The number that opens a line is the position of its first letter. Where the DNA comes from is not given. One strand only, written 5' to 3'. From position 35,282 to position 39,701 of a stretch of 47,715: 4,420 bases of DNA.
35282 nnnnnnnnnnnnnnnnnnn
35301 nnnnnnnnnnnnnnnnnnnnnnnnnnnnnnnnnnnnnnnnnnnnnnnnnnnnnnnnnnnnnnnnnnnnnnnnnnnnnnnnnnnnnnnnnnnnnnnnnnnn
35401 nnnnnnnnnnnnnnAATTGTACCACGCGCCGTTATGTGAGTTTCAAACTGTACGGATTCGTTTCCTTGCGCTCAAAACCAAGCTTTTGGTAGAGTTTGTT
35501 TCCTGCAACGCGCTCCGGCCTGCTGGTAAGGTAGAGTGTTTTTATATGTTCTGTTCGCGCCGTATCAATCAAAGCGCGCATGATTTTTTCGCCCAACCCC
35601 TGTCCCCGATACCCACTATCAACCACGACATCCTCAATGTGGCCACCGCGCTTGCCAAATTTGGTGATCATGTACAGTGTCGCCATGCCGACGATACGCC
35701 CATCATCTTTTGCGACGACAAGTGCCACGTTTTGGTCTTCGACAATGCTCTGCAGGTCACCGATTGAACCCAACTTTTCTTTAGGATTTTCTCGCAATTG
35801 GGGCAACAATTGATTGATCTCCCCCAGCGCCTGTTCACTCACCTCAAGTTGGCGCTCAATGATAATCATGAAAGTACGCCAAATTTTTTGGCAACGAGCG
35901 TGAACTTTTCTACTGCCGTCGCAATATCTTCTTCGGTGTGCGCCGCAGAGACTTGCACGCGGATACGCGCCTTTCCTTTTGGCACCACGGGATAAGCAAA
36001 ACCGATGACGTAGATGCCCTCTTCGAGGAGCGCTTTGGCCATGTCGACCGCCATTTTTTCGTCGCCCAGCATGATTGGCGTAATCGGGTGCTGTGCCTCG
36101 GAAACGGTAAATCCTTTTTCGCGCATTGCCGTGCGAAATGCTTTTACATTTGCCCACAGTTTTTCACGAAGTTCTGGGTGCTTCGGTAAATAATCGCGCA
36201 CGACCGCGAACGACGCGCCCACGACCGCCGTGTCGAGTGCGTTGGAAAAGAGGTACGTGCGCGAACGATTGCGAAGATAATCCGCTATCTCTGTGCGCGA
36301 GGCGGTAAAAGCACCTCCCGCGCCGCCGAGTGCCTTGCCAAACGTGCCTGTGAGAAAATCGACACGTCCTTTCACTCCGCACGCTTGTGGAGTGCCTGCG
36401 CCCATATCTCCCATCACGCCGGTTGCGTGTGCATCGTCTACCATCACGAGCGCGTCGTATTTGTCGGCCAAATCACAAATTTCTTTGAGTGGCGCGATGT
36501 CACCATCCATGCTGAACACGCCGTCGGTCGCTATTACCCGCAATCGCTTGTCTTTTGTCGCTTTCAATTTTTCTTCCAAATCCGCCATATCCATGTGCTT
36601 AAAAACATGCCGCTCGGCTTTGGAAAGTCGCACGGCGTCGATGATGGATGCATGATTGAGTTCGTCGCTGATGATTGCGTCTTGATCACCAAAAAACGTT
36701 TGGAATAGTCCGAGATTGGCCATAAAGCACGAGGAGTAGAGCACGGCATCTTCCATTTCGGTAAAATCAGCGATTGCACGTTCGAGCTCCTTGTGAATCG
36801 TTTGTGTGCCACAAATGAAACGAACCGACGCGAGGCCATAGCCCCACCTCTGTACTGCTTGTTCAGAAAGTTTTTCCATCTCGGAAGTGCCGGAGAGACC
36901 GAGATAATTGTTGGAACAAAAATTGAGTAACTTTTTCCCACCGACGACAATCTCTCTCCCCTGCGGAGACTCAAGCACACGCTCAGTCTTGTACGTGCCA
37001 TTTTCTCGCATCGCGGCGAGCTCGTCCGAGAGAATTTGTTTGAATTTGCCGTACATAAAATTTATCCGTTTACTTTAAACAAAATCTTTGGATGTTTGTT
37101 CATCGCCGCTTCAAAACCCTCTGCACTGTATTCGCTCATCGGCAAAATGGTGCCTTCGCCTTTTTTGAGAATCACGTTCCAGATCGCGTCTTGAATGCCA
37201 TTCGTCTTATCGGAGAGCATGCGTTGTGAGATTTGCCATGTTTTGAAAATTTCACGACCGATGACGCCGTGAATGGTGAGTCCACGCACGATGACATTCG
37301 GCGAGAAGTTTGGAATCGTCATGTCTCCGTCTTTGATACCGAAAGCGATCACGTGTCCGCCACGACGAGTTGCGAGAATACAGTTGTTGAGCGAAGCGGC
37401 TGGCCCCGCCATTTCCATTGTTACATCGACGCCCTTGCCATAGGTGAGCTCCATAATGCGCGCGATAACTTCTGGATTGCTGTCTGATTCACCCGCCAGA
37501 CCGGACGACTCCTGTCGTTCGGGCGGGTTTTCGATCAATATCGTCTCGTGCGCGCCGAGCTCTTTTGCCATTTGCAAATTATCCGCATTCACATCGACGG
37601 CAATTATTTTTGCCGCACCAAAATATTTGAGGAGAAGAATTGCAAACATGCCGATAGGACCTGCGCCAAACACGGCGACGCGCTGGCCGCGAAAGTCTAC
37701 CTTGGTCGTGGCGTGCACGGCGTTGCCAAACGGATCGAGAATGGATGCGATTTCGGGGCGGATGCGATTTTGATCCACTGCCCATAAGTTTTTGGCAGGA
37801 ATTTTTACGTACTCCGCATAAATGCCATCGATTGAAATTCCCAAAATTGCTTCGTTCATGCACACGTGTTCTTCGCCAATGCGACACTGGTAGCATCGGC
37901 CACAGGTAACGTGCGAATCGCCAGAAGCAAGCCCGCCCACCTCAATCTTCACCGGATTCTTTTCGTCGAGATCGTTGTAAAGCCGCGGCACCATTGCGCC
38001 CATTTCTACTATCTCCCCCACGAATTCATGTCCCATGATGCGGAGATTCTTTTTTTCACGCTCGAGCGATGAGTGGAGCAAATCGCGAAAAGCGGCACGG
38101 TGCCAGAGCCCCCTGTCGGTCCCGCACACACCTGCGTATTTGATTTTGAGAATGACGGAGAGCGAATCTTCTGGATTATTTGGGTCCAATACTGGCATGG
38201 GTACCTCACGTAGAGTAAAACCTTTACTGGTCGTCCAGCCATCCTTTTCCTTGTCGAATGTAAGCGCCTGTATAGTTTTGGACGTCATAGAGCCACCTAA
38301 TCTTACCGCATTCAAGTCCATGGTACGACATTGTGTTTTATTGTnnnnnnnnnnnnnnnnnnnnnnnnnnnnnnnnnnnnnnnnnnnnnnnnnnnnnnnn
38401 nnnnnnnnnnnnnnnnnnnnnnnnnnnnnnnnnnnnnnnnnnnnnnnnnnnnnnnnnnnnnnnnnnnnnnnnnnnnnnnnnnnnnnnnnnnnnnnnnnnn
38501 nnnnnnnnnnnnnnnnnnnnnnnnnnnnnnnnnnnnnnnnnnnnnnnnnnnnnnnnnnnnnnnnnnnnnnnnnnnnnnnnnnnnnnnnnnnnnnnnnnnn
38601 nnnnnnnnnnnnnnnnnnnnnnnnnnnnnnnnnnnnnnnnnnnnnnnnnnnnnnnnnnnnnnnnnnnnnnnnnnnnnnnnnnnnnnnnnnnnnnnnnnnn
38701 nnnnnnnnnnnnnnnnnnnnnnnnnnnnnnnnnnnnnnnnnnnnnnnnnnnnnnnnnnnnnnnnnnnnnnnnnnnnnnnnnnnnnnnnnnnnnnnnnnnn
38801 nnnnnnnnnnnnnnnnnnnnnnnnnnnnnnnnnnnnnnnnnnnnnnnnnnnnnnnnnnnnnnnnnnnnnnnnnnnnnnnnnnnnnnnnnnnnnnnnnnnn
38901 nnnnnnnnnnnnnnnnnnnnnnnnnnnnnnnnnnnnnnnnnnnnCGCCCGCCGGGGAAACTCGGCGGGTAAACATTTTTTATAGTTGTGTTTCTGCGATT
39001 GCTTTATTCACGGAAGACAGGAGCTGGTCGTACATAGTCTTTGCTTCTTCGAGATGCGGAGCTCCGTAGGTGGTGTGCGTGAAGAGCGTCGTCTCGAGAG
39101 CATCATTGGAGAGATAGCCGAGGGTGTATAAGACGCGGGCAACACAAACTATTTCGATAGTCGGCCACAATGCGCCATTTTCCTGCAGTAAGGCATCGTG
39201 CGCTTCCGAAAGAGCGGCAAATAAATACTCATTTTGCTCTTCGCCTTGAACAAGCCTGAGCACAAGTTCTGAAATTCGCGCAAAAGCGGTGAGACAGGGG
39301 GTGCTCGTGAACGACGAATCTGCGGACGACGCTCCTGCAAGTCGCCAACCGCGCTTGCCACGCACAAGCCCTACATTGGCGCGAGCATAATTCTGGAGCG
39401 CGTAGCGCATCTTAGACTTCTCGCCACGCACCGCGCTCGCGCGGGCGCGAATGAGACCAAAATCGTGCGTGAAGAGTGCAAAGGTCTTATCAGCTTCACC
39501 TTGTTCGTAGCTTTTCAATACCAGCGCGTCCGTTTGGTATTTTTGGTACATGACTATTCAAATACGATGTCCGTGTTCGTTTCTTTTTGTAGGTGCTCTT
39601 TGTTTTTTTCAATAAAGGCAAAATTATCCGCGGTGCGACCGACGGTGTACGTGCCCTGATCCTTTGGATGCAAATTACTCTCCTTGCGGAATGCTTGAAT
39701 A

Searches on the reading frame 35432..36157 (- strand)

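Call 67: search_protein_families(library=pfam, proteins=[window:35432-36157:-], max_evalue=0.001)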
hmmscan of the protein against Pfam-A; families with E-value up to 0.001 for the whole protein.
window:35432-36157:- (241 aa): 8 families
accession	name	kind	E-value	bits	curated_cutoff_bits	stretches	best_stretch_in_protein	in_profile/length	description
PF00583.31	Acetyltransf_1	-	4.1e-21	75.9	20.7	1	137-228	26-116/116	Acetyltransferase (GNAT) family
PF13508.13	Acetyltransf_7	-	2.9e-15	56.8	27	1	145-229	4-83/84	Acetyltransferase (GNAT) domain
PF13673.13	Acetyltransf_10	-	6.6e-14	52.4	23.6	1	136-231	23-110/128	Acetyltransferase (GNAT) domain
PF13302.13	Acetyltransf_3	-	1.3e-06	29.6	25.4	1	140-229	50-138/138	Acetyltransferase (GNAT) domain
PF13527.13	Acetyltransf_9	-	6.8e-06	26.5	25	1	146-229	43-125/127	Acetyltransferase (GNAT) domain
PF08445.16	FR47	-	1.2e-05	25.7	22.1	1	169-233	19-82/86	FR47-like protein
PF14542.12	Acetyltransf_CG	-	0.00011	22.7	30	1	173-206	26-59/80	GCN5-related N-acetyl-transferase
PF12746.13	GNAT_acetyltran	-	0.00041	20.5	26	1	148-232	161-238/243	GNAT acetyltransferase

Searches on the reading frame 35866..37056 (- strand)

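Call 64: search_protein_families(library=pfam, proteins=[window:35866-37056:-], max_evalue=0.01)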
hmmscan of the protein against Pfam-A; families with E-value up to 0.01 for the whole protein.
window:35866-37056:- (396 aa): 6 families
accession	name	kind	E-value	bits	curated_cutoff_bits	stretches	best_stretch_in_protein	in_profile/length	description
PF00155.27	Aminotran_1_2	-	1.2e-67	229.1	19.7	1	42-384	2-360/361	Aminotransferase class I and II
PF00266.25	Aminotran_5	-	3.2e-06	26.8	21.5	1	110-213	74-181/371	Aminotransferase class-V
PF00464.25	SHMT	-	3.5e-05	23.1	27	1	153-279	154-271/399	Serine hydroxymethyltransferase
PF01212.27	Beta_elim_lyase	-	3.7e-05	23.6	27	1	88-215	34-176/288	Beta-eliminating lyase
PF01053.26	Cys_Met_Meta_PP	-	5.7e-05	22.3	27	1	88-215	54-181/381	Cys/Met metabolism PLP-dependent enzyme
PF01041.23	DegT_DnrJ_EryC1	-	0.00013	21.7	19.8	1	88-214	26-152/360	DegT/DnrJ/EryC1/StrS aminotransferase family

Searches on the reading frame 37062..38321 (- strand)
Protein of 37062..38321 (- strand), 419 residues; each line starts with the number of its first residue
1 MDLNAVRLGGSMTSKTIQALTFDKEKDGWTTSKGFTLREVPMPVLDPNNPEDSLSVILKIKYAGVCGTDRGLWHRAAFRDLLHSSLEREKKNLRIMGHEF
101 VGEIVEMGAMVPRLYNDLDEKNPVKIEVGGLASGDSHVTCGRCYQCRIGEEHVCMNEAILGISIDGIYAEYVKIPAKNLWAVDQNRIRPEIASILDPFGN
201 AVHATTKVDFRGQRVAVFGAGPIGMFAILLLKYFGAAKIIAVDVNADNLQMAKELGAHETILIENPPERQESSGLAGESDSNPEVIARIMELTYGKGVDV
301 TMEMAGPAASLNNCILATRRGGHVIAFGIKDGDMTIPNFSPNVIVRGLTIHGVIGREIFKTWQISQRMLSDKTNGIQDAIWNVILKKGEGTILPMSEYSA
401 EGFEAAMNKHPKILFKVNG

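Call 64: search_protein_families(library=pfam, proteins=[window:37062-38321:-], max_evalue=0.01)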
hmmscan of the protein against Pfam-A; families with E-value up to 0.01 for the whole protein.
window:37062-38321:- (419 aa): 5 families
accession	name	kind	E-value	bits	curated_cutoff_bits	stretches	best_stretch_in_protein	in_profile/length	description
PF00107.32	ADH_zinc_N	-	1.3e-22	80.6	31.8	1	222-363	1-121/129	Zinc-binding dehydrogenase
PF08240.17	ADH_N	-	5e-17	62.5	23.5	1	55-182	4-102/104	Alcohol dehydrogenase GroES-like domain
PF16912.11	Glu_dehyd_C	-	0.00047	20.1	34.9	1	202-303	21-130/211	Glucose dehydrogenase C-terminus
PF01262.27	AlaDh_PNT_C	-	0.0049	16.8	23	1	200-258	15-74/214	Alanine dehydrogenase/PNT, C-terminal domain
PF02826.25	2-Hacid_dh_C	-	0.01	15.7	25.1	0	205-257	29-80/178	D-isomer specific 2-hydroxyacid dehydrogenase, NAD binding domain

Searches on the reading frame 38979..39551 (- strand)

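Call 64: search_protein_families(library=pfam, proteins=[window:38979-39551:-], max_evalue=0.01)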
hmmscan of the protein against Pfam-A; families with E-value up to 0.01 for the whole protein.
window:38979-39551:- (190 aa): 2 families
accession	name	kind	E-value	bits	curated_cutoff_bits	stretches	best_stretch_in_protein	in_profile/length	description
PF11967.14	RecO_N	-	5.4e-10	39.6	27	1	4-64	3-63/80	Recombination protein O N terminal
PF02565.21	RecO_C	-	0.00051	20.3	22.1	1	88-146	8-64/157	Recombination protein O C terminal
